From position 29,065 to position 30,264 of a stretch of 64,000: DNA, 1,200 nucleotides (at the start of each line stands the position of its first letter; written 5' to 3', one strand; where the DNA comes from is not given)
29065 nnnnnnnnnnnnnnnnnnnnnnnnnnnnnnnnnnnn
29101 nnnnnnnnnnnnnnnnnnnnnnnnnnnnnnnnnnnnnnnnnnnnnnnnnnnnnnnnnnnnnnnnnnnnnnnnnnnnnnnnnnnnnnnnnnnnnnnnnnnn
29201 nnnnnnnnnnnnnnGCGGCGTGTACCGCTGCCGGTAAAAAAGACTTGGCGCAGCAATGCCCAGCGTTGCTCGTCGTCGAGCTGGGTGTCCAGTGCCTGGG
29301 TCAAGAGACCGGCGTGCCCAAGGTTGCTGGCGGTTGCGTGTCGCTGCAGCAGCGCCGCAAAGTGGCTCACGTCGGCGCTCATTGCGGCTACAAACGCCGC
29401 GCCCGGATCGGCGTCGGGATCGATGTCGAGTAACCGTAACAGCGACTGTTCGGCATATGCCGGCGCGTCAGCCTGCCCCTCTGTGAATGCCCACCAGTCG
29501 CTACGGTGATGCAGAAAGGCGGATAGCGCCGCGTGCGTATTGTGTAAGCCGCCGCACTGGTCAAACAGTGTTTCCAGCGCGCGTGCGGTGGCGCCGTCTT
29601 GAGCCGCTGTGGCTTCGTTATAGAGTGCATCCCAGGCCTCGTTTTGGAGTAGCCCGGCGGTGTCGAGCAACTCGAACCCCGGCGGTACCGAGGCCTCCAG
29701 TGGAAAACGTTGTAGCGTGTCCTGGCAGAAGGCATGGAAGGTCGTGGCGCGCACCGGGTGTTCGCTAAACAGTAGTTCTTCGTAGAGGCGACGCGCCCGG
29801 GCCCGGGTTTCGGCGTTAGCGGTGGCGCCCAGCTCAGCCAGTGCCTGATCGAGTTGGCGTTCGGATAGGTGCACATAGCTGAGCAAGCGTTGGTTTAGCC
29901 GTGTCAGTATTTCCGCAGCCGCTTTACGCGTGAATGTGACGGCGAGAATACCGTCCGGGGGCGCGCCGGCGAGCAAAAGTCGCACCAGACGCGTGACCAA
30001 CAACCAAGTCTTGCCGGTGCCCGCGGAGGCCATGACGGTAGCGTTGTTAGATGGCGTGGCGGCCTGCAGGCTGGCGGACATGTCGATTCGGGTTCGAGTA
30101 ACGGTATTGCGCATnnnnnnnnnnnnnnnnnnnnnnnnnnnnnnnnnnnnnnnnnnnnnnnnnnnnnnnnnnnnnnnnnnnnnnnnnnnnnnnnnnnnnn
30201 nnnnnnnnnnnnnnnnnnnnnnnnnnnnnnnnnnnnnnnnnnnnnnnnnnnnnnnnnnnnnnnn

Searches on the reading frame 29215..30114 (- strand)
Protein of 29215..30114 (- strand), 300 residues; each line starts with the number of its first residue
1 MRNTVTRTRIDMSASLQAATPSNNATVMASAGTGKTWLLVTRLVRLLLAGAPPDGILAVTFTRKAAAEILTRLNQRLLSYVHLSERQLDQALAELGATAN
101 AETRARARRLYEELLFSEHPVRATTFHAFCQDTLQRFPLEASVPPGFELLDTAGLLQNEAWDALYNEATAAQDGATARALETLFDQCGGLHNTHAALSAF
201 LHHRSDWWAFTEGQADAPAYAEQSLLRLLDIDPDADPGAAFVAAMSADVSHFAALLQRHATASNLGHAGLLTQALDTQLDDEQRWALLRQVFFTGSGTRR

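Call 10: find_related_loci(query=window:29215-30114:-, collection=genome_contigs, flank=3000)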
Query window:29215-30114:- (300 aa) in genome_contigs; peptide patterns used: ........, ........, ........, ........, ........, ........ (x = any residue, [..] = any of these).
599 stretches matched a pattern (row limit reached: there are more); 83 encode a relative of the query (tblastn E <= 1e-3); the best 80 are kept; 80 distinct loci.
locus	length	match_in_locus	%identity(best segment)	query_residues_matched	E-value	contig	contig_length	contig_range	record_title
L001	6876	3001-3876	53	12-300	4e-91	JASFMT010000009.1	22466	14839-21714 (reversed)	MAG: Gammaproteobacteria bacterium isolate D0817S02metaG_Bin_335 D0817S02metaG_FD_scaffold_200_c1, whole genome shotgun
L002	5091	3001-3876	52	12-300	4e-86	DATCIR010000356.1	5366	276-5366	MAG TPA_asm: Gammaproteobacteria bacterium isolate SMAG_U7864 k141_3431877, whole genome shotgun sequence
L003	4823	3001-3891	51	2-300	9e-84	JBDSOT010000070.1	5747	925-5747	MAG: Gammaproteobacteria bacterium isolate cluster1_bin.446 k127_1996968, whole genome shotgun sequence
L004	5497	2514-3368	50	17-300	1e-83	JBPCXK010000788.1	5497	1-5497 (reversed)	MAG: Gammaproteobacteria bacterium isolate MAG_seacave_114 S1Ck127_4418902, whole genome shotgun sequence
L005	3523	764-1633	52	12-300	4e-83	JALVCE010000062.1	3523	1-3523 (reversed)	MAG: Chromatiales bacterium isolate 134-614_metabat1_scaf2bin.009 134-614_scaffold_26721_c1, whole genome shotgun sequen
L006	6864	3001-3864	51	12-298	3e-82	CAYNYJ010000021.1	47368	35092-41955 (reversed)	MAG TPA_asm: uncultured Ectothiorhodospiraceae bacterium isolate SRP215229_co1_30 genome assembly, contig: NODE_381_leng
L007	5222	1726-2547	55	26-298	1e-81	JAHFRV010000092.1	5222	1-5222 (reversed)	MAG: Gammaproteobacteria bacterium isolate nzgw582 NODE_6184_length_5223_cov_4.270678, whole genome shotgun sequence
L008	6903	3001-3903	48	3-300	2e-82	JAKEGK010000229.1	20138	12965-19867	MAG: Gammaproteobacteria bacterium isolate PMV_4.23 PMV_4.23.k101_2443378, whole genome shotgun sequence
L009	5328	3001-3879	50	7-298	5e-81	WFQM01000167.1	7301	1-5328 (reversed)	MAG: Gammaproteobacteria bacterium isolate S013_42 k151_237952, whole genome shotgun sequence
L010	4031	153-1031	49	7-298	2e-80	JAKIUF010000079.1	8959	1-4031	MAG: Gammaproteobacteria bacterium isolate D100SM.bin.11 NODE_2745_length_8959_cov_5.579144, whole genome shotgun sequen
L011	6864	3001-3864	49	12-298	5e-80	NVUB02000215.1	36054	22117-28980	MAG: Ectothiorhodospiraceae bacterium isolate NORP100 NORP100_215, whole genome shotgun sequence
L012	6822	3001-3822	53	26-298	1e-79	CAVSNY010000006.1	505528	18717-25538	MAG: uncultured Gammaproteobacteria bacterium isolate MFD03066.bin.1.24 genome assembly, contig: contig_25448, whole gen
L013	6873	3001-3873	50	12-300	2e-79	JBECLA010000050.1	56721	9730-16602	MAG: Thiohalomonadales bacterium isolate ETDI94 k127_2055581, whole genome shotgun sequence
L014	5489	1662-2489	51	21-296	4e-79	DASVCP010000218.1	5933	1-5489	MAG TPA_asm: Gammaproteobacteria bacterium isolate SMAG_U2009 k141_1019388, whole genome shotgun sequence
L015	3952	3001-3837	52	15-294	5e-79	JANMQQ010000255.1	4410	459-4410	MAG: Gammaproteobacteria bacterium isolate OTE_51_metabat_186 OTE_51_k141_5056908, whole genome shotgun sequence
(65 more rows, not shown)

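Call 20: find_related_loci(query=window:29215-30114:-, collection=metagenome_contigs, flank=2500)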
Query window:29215-30114:- (300 aa) in metagenome_contigs; peptide patterns used: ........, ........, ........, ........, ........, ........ (x = any residue, [..] = any of these).
600 stretches matched a pattern (row limit reached: there are more); 55 encode a relative of the query (tblastn E <= 1e-3); 55 distinct loci.
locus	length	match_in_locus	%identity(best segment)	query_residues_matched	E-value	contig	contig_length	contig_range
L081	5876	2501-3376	52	12-300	3e-88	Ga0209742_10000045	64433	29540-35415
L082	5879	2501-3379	50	7-298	8e-82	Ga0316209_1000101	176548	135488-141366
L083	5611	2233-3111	50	7-298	2e-81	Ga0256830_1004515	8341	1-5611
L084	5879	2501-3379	49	7-298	3e-80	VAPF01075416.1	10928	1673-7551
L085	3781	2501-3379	48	7-298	4e-78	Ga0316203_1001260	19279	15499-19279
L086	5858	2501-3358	48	18-300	2e-77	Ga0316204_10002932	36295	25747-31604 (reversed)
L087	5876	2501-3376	48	6-295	1e-77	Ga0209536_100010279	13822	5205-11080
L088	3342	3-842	51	19-297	1e-76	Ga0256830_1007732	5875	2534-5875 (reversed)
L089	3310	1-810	53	32-300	2e-76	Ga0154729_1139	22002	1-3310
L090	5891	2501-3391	47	7-300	1e-75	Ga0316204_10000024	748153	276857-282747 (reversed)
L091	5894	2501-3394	52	17-300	2e-75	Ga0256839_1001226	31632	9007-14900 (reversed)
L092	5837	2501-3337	50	18-294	1e-73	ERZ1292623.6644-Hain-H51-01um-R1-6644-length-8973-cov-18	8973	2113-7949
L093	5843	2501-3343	49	18-300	3e-73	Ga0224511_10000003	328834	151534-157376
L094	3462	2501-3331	49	24-300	3e-72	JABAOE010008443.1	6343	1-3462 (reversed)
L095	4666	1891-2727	46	24-300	5e-72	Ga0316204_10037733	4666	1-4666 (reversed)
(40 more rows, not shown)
